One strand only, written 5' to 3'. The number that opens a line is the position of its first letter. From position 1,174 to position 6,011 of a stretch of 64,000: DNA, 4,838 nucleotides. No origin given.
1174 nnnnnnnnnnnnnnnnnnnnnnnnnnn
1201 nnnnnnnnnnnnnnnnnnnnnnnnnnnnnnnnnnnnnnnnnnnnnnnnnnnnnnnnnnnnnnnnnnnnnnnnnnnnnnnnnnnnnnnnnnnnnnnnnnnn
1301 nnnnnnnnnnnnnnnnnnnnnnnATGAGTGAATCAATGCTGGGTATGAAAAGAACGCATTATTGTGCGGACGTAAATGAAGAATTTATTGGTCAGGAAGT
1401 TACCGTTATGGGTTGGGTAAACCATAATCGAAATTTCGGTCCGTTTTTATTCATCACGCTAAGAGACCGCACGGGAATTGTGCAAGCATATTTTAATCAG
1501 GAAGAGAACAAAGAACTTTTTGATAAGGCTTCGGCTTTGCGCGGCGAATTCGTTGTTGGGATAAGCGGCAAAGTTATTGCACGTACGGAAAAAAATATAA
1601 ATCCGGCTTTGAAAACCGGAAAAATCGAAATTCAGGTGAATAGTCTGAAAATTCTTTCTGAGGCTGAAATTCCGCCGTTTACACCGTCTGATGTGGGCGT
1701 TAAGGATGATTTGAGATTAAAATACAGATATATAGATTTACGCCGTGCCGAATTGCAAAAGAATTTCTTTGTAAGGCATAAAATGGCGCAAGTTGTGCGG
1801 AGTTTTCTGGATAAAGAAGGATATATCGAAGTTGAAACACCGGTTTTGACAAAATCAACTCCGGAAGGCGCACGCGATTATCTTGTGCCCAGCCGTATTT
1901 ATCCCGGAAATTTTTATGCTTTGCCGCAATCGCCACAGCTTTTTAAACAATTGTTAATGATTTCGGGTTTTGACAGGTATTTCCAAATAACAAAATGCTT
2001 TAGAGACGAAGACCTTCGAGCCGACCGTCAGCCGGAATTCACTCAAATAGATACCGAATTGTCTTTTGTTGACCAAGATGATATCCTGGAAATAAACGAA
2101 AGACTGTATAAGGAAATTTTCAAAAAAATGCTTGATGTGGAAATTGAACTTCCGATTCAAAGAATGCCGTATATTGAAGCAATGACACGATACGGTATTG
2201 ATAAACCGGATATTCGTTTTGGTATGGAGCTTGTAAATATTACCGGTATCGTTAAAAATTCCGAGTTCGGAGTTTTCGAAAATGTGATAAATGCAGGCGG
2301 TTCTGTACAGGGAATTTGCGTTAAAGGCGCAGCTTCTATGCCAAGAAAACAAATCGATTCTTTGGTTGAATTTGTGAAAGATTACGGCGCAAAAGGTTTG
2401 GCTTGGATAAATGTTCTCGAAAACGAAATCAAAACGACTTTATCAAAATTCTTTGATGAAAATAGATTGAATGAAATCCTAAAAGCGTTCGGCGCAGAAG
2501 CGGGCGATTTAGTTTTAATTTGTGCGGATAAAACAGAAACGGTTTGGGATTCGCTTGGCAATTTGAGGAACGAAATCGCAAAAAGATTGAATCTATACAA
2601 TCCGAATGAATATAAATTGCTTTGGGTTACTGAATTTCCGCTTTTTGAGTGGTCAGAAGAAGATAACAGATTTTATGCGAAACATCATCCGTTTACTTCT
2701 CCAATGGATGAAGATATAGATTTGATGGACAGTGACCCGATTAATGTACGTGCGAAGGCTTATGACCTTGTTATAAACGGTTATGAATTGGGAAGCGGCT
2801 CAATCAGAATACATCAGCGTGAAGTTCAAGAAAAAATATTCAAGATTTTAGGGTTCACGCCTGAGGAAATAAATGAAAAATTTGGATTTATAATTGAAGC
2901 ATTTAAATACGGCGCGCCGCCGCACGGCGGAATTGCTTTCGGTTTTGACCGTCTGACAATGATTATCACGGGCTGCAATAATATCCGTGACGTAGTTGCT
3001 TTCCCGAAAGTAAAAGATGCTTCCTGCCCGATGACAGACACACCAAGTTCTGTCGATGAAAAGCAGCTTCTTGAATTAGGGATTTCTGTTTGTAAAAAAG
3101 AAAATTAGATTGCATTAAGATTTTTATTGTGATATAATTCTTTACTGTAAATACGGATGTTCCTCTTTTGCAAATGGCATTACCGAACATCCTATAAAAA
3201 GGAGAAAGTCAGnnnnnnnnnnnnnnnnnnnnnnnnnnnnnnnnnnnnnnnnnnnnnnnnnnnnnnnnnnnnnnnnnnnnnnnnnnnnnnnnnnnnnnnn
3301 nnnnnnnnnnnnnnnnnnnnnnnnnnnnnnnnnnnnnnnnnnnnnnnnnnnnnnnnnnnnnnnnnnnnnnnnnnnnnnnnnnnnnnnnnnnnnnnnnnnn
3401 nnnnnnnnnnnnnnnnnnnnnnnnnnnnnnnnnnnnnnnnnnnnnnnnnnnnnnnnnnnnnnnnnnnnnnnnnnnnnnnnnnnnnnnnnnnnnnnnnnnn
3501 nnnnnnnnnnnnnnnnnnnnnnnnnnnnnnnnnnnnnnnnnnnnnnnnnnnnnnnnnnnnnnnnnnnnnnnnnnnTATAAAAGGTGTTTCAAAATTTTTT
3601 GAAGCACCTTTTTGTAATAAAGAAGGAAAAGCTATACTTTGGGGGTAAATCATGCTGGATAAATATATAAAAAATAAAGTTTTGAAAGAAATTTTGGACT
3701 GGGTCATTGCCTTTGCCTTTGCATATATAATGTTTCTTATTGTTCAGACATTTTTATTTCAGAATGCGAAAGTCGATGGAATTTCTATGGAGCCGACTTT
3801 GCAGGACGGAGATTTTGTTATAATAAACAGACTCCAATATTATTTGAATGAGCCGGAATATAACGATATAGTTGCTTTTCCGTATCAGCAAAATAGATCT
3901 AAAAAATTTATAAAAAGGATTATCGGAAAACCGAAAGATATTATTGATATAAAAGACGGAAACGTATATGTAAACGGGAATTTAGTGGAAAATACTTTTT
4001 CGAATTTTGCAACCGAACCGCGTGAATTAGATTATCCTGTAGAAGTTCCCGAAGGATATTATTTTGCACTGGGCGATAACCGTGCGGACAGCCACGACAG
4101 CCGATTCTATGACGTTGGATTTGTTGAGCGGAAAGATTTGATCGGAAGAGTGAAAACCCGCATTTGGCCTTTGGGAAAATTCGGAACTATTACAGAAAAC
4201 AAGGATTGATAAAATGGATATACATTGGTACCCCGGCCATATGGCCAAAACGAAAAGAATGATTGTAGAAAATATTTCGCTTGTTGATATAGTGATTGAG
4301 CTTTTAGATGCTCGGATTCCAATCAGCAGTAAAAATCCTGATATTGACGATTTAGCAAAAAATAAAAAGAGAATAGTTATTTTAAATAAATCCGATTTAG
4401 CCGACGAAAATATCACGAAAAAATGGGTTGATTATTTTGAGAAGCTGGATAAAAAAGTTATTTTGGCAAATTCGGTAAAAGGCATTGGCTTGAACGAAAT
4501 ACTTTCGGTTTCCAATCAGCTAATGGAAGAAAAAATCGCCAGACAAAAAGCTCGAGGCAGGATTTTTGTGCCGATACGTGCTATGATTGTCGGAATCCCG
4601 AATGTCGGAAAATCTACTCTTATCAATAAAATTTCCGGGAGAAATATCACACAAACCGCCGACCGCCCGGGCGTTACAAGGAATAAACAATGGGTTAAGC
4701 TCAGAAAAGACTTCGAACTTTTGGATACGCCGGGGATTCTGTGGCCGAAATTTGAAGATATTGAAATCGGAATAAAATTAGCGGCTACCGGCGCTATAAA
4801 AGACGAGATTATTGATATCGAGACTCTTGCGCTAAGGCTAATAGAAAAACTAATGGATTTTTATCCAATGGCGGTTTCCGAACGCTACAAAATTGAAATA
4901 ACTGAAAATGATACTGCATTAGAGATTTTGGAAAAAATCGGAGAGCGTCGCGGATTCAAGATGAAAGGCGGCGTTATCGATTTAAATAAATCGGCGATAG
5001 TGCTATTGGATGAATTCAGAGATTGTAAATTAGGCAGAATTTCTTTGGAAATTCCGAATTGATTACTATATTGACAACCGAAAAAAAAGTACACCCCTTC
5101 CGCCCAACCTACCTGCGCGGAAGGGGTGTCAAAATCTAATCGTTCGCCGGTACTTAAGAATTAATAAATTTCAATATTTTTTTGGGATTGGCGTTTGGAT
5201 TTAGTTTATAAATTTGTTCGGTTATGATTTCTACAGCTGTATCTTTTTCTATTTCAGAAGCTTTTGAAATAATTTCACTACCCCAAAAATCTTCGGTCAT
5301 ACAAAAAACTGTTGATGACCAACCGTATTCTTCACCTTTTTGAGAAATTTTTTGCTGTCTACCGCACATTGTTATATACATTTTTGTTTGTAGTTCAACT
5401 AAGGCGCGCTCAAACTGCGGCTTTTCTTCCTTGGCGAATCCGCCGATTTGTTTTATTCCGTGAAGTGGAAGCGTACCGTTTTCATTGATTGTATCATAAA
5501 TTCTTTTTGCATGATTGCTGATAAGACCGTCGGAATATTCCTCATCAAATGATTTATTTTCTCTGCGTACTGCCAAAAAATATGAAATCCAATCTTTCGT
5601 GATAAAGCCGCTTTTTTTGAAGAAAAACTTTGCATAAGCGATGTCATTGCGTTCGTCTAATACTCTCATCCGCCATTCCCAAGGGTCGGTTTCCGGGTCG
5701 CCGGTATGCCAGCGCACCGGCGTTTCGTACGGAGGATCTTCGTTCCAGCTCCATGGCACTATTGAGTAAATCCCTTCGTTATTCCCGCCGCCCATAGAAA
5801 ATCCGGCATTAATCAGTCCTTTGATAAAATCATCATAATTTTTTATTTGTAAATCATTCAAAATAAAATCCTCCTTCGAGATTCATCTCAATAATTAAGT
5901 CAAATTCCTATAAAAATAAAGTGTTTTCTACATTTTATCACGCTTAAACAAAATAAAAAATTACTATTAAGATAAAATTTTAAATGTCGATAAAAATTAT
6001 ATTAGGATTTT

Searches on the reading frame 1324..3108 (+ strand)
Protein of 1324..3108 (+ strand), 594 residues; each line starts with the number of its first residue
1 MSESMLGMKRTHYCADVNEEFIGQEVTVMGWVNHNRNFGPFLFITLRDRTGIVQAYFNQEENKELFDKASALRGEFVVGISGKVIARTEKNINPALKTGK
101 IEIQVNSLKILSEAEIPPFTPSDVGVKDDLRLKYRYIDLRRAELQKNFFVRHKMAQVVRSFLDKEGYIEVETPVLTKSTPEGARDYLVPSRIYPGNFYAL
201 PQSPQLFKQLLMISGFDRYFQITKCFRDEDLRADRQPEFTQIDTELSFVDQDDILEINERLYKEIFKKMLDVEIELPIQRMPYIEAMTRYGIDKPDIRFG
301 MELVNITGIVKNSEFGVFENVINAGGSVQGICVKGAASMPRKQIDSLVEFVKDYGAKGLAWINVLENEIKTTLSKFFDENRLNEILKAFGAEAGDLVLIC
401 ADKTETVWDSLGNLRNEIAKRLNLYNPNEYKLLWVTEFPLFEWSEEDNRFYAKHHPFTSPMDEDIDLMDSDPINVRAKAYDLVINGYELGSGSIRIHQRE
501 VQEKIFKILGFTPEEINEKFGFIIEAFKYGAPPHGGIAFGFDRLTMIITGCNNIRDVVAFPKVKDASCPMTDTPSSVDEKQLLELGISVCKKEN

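Call 50: search_protein_families(library=pfam, proteins=[window:1324-3108:+])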
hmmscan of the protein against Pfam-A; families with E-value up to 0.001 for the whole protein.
window:1324-3108:+ (594 aa): 4 families
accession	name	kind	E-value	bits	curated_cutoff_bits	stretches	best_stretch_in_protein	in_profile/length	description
PF00152.25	tRNA-synt_2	-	2.8e-124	414.6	25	1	128-563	2-307/308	tRNA synthetases class II (D, K and N)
PF02938.19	GAD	-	2.6e-29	101.7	23.4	1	318-410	1-94/95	GAD domain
PF01336.31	tRNA_anti-codon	-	3.6e-16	59.3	27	1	26-111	1-75/75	OB-fold nucleic acid binding domain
PF01409.25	tRNA-synt_2d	-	1.3e-06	28.5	19.8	0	218-286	104-172/246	tRNA synthetases class II core domain (F)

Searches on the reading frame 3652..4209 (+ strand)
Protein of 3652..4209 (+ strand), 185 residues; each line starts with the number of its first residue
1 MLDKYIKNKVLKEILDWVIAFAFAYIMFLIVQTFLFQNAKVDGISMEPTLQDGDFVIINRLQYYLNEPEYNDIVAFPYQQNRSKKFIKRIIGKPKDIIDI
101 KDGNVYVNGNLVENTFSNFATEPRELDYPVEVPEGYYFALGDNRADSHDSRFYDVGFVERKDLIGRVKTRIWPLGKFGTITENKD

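Call 50: search_protein_families(library=pfam, proteins=[window:3652-4209:+])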
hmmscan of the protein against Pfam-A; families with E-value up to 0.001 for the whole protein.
window:3652-4209:+ (185 aa): 2 families
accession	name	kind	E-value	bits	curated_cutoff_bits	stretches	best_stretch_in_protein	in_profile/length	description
PF10502.14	Peptidase_S26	-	7.2e-45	153.4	22.9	1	15-172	2-168/168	Signal peptidase, peptidase S26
PF00717.28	Peptidase_S24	-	8.9e-05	22.6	23.3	1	40-96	39-87/116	Peptidase S24-like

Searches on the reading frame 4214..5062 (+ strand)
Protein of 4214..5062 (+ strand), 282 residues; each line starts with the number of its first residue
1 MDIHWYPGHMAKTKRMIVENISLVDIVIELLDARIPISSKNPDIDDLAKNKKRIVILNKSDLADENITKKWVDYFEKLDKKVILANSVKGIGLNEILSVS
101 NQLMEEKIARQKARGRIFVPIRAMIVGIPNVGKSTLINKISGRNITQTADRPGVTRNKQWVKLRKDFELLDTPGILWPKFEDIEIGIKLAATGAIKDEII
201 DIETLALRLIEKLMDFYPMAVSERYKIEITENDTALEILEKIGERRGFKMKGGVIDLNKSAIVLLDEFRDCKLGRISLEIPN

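Call 50: search_protein_families(library=pfam, proteins=[window:4214-5062:+])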
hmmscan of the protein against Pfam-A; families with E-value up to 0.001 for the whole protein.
window:4214-5062:+ (282 aa): 5 families
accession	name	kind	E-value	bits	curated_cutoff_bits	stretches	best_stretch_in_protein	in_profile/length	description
PF01926.29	MMR_HSR1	-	8.1e-20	71.5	21.9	1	123-186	2-67/113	50S ribosome-binding GTPase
PF02421.24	FeoB_N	-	1.6e-11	44.4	27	1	123-175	3-57/156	Ferrous iron transport protein B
PF03193.22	RsgA_GTPase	-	5e-08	33.4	30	1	49-175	52-168/174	RsgA GTPase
PF00350.29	Dynamin_N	-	0.00038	20.9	27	0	125-165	3-42/168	Dynamin family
PF00009.33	GTP_EFTU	-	0.00074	19.6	26.5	0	7-100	77-182/188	Elongation factor Tu GTP binding domain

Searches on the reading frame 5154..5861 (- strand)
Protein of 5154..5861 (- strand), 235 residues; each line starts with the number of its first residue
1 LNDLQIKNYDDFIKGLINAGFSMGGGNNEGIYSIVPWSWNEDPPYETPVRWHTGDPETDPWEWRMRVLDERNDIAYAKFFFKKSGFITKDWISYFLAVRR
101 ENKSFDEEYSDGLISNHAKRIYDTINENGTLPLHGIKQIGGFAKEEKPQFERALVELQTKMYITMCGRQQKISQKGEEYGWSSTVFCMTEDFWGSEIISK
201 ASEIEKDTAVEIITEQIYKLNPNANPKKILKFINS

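Call 50: search_protein_families(library=pfam, proteins=[window:5154-5861:-])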
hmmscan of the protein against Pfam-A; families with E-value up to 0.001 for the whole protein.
window:5154-5861:- (235 aa): 1 family
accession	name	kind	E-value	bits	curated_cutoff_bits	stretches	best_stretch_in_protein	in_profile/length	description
PF24741.1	AlkZ-rel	-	4.9e-72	242.4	26.5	1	6-233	1-220/221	AlkZ related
